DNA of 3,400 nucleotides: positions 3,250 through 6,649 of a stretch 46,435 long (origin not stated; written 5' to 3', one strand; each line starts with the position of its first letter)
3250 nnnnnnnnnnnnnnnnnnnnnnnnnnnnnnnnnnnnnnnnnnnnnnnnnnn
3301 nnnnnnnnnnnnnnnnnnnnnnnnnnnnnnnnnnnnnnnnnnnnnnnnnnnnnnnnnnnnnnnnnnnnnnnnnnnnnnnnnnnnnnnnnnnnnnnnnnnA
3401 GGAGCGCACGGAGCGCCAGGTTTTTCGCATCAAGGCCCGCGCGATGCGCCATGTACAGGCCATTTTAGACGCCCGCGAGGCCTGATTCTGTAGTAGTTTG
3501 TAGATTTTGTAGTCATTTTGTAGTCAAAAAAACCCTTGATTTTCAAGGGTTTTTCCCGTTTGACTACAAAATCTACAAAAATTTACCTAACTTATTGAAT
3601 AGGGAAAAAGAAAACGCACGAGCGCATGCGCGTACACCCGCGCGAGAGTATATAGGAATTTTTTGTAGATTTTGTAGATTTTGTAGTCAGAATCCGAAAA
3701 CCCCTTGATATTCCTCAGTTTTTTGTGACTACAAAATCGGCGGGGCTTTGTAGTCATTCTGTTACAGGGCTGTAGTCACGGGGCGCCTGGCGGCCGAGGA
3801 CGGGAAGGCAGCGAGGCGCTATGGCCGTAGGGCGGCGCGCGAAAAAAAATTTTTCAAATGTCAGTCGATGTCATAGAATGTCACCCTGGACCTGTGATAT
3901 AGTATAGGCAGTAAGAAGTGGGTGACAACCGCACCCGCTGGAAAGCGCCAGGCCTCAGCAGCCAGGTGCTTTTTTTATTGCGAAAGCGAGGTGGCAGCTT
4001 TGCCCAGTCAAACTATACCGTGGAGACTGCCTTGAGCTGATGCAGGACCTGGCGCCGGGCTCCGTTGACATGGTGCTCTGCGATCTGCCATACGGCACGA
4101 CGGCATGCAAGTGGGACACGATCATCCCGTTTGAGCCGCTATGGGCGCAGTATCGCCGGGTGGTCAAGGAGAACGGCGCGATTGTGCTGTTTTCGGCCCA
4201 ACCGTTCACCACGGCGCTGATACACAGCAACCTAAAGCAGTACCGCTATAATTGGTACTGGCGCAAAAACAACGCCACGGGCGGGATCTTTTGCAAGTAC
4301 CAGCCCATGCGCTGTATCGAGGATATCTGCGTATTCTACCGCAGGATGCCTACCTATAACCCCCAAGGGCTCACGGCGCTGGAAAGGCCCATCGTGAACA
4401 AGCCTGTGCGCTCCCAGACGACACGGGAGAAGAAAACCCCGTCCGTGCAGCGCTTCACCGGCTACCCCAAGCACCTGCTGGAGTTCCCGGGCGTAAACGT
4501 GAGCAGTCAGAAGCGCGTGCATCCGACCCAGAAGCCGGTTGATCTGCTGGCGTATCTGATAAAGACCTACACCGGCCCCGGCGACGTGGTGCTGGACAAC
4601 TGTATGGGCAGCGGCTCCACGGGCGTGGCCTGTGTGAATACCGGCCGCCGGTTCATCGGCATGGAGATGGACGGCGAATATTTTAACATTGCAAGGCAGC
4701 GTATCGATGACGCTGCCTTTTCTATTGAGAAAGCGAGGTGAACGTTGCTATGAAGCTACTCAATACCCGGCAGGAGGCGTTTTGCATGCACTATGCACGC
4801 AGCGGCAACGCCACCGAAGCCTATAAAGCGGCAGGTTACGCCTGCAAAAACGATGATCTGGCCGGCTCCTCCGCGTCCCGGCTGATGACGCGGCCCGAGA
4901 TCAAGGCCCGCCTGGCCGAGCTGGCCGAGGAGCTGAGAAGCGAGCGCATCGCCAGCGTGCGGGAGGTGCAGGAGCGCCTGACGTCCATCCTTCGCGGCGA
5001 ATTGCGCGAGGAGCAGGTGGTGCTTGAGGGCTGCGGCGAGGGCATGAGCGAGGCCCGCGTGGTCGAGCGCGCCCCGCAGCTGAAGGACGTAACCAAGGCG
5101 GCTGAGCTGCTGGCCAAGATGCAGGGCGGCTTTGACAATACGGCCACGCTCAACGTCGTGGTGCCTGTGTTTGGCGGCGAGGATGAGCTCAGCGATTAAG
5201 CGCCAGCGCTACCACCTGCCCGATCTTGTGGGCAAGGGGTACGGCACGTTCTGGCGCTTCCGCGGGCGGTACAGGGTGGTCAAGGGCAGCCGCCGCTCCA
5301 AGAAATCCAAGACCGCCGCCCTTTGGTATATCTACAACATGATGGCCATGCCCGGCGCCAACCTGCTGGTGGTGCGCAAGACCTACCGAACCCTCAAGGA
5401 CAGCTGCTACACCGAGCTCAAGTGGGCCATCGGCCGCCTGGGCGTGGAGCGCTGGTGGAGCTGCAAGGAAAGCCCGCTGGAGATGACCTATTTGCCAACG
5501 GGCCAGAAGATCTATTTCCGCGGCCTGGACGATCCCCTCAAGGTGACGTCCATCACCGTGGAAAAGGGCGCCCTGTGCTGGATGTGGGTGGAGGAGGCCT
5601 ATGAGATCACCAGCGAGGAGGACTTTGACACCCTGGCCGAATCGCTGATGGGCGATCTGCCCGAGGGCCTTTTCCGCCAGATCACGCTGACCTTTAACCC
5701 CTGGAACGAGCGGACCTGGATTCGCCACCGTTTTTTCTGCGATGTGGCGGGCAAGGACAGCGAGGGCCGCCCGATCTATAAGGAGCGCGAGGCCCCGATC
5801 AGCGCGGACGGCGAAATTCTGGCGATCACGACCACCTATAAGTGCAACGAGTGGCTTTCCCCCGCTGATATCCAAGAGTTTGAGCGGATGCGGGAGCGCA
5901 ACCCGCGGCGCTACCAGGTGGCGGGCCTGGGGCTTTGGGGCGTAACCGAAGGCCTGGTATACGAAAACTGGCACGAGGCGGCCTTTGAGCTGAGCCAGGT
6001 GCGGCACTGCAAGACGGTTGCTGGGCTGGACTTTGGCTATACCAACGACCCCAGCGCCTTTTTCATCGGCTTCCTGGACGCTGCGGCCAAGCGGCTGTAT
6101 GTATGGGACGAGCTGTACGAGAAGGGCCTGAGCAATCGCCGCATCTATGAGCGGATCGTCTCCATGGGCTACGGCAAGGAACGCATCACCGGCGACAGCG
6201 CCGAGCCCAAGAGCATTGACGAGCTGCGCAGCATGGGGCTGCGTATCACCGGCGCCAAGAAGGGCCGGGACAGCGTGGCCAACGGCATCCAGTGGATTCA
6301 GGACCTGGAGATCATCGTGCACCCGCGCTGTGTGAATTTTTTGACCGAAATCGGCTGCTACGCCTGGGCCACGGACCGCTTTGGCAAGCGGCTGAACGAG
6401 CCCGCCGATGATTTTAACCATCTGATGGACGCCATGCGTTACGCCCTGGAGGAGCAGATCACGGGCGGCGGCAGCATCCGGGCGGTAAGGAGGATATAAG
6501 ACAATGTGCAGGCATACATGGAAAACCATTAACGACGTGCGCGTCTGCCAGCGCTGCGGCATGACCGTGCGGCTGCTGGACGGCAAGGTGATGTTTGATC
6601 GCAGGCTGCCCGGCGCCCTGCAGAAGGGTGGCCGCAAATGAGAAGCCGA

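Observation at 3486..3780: A roughly 130-bp intergenic module is duplicated in direct orientation at 3561-3689 and 32515-32649, inside arrays of phased TGTAG(T/A) repeats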

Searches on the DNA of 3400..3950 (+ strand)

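Call 11: search_dna_similar(query=window:3480-3790:+, collection=phages, mode=distant, max_evalue=0.01)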
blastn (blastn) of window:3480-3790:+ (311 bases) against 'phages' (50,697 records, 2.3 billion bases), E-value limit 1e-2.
Records with a match: 2; places in all: 2; records where one place covers at least 80% of the query: 0.
Best place of each record, by identity: >=99% 2.
By first word of the organism name: Aeribacillus 2.
By host as written in the record: Aeribacillus pallidus 2.
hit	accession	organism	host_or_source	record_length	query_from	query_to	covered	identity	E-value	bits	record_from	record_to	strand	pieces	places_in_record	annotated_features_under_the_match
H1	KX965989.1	Aeribacillus phage AP45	Aeribacillus pallidus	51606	50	74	8%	100.0%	7e-3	46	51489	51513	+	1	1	none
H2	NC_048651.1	Aeribacillus phage AP45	Aeribacillus pallidus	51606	50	74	8%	100.0%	7e-3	46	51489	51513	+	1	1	none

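Call 75: search_rna_families(source=window, start=3400, end=3950, threshold=evalue, max_evalue=1)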
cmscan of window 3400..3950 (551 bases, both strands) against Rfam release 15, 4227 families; matches with E-value up to 1: 12.
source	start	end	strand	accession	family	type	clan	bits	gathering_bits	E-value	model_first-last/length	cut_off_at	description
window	3516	3736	+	RF04128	MIR8562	Gene; miRNA;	-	28.3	211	0.0034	1-242/242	no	MIR8562 microRNA precursor family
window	3492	3595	+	RF04205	MIR2606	Gene; miRNA;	-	25.9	139.7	0.13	1-165/165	no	MIR2606 microRNA precursor family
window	3489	3600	+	RF04174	MIR4208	Gene; miRNA;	-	25.5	140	0.12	1-191/191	no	MIR4208 microRNA precursor family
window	3495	3582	-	RF04157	MIR9486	Gene; miRNA;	-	25.2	100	0.0082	1-119/119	no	MIR9486 microRNA precursor family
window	3505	3580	-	RF01061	mir-548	Gene; miRNA;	-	24.1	90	0.031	1-84/84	no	mir-548 microRNA precursor family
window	3497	3588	+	RF01770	rimP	Cis-reg; leader;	-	22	47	0.35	1-102/102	no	Gammaprotebacteria rimP leader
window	3517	3735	+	RF04209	MIR7533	Gene; miRNA;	-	21.3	230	0.052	1-249/249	no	MIR7533 microRNA precursor family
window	3545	3708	+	RF04127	MIR8007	Gene; miRNA;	-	19.9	195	0.19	1-226/226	no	MIR8007 microRNA precursor family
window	3523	3594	-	RF01859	Phe_leader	Cis-reg; leader;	-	19.8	55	0.92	1-125/125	no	Phenylalanine leader peptide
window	3509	3576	-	RF00906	MIR1120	Gene; miRNA;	-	19.3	86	0.42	1-87/87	no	MIR1120/MIR1122 microRNA precursor family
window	3526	3555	-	RF03535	TEG147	Cis-reg;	-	18.4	56.1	0.81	1-60/60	no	Staphylococcus aureus small RNA TEG147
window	3489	3643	-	RF01464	rliA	Gene; sRNA;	-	16.3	50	0.81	1-224/224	no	Listeria sRNA rliA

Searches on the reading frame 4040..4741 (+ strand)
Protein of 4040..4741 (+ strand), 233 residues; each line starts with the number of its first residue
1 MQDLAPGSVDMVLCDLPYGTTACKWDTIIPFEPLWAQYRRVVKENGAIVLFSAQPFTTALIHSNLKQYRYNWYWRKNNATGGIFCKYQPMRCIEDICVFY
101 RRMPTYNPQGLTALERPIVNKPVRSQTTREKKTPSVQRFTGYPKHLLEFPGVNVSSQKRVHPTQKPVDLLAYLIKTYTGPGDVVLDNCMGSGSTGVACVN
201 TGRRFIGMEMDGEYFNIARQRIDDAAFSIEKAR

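Call 15: search_protein_families(library=pfam, proteins=[window:4040-4741:+], max_evalue=0.01)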
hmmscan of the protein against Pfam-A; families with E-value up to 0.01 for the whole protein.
window:4040-4741:+ (233 aa): 1 family
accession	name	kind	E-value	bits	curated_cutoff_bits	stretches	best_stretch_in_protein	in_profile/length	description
PF01555.25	N6_N4_Mtase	-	7.5e-26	91.9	26.7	1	9-219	1-220/221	DNA methylase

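Call 16: search_protein_families(library=phrogs, proteins=[window:4040-4741:+], max_evalue=0.001)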
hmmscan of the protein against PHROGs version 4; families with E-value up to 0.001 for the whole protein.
window:4040-4741:+ (233 aa): 12 families
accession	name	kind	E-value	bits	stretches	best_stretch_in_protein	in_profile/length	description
phrog_67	-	other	3.3e-69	235.7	1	1-228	135-349/743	DNA methyltransferase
phrog_12862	-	unknown function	3e-51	174.2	1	2-126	15-139/149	-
phrog_18293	-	other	8.2e-41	139.7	1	128-225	16-110/119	methyltransferase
phrog_3008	-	other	6.4e-27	95.4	1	150-225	138-214/244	DNA methyltransferase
phrog_498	-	other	1.7e-23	84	1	34-225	260-423/633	DNA methyltransferase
phrog_8769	-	other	3.1e-17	63.2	1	174-223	5-54/71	methyltransferase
phrog_6952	-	other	4.7e-15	56.9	1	160-224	113-177/181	DNA methyltransferase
phrog_23148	-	unknown function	4.2e-14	53.9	1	156-225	80-149/165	-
phrog_23085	-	unknown function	4.6e-13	50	1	158-221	41-104/138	-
phrog_6025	-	other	7.6e-09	36.4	1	1-63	23-97/192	DNA methyltransferase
phrog_16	-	DNA, RNA and nucleotide metabolism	2.1e-05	23.9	1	154-218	841-905/986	DNA helicase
phrog_18146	-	other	4.1e-05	23.7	1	166-211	54-100/452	DNA methyltransferase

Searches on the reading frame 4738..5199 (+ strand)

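Call 15: search_protein_families(library=pfam, proteins=[window:4738-5199:+], max_evalue=0.01)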
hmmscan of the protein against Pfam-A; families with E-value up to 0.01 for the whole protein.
window:4738-5199:+ (153 aa): 1 family
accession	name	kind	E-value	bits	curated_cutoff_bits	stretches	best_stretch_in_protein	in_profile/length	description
PF03592.21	Terminase_2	-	1.6e-22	81.1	26.1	1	8-134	1-133/141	Terminase small subunit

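Call 16: search_protein_families(library=phrogs, proteins=[window:4738-5199:+], max_evalue=0.001)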
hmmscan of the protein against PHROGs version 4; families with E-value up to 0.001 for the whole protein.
window:4738-5199:+ (153 aa): 6 families
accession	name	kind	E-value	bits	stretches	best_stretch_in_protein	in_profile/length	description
phrog_51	-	head and packaging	1.8e-35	123.9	1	3-141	84-223/261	terminase small subunit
phrog_2606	-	head and packaging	2.7e-11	44.4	1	8-77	89-156/310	terminase small subunit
phrog_17390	-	unknown function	1e-07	32.7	1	8-75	3-67/69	-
phrog_5334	-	head and packaging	2.3e-06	28.9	1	12-150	21-141/162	terminase small subunit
phrog_641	-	head and packaging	7.4e-05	24.3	1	8-77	3-71/162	terminase small subunit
phrog_11494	-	head and packaging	0.00074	20.4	0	6-68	3-60/291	terminase small subunit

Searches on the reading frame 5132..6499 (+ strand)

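Call 15: search_protein_families(library=pfam, proteins=[window:5132-6499:+], max_evalue=0.01)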
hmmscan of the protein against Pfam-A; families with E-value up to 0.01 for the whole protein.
window:5132-6499:+ (455 aa): 2 families
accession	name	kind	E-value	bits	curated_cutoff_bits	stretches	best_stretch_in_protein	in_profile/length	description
PF04466.19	Terminase_3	-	8.4e-51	172.8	23.2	1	46-267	3-200/201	Phage terminase large subunit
PF17288.8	Terminase_3C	-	7.1e-27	95.1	26.7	1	300-440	1-154/155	Terminase RNAseH like domain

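Call 16: search_protein_families(library=phrogs, proteins=[window:5132-6499:+], max_evalue=0.001)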
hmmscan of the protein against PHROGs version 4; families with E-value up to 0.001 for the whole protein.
window:5132-6499:+ (455 aa): 8 families
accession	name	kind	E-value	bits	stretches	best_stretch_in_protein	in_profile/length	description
phrog_3717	-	head and packaging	2.2e-67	228.4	1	33-312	11-269/277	terminase large subunit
phrog_2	-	head and packaging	9.9e-54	184.3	1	40-446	273-596/807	terminase large subunit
phrog_5653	-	head and packaging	5.7e-51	174.1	1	267-447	1-185/199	terminase large subunit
phrog_6672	-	head and packaging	6.5e-39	133.8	1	319-444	4-131/145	terminase large subunit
phrog_8711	-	head and packaging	1.1e-26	93.8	1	26-108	6-88/89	terminase large subunit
phrog_10250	-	head and packaging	2.1e-10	41.7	1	258-444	7-217/228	terminase large subunit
phrog_22023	-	unknown function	1.7e-09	39.1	1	228-331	49-149/153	-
phrog_18557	-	head and packaging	4.7e-05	24.4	1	373-441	2-72/88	terminase large subunit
